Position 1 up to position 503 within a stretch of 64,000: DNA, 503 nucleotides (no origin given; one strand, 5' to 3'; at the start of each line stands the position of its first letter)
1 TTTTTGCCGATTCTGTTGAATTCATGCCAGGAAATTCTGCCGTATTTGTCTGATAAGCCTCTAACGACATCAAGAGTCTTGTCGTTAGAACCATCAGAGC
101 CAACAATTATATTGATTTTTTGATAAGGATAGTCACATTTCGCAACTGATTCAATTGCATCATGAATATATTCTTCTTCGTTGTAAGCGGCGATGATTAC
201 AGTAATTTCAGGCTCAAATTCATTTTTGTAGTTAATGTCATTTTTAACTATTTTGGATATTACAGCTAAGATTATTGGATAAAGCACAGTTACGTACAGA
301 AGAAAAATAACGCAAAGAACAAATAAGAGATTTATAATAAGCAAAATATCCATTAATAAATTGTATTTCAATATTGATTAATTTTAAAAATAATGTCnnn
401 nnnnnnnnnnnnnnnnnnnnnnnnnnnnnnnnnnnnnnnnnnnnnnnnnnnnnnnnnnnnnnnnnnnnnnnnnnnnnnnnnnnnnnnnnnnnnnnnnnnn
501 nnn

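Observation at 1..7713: Operon-like run: T9SS-secreted beta-propeller, then three tandem TMTC/PMT-like GT-C glycosyltransferase-TPR paralogs, then a GT2. This is a candidate protein O-glycosylation module.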

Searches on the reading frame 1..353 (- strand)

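Call 5: search_protein_families(library=pfam, proteins=[window:1-353:-], max_evalue=0.01)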
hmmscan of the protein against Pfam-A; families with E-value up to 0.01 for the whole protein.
window:1-353:- (117 aa): 3 families
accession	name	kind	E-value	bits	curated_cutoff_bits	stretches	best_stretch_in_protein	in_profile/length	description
PF00535.33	Glycos_transf_2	-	6.8e-12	46.1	23.3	1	51-107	1-55/168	Glycosyl transferase family 2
PF13641.12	Glyco_tranf_2_3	-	6.6e-10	39.8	27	1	48-107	1-58/230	Glycosyltransferase like family 2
PF10111.15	Glyco_tranf_2_2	-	0.0054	16.7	27.3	1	51-110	1-60/276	Glycosyltransferase like family 2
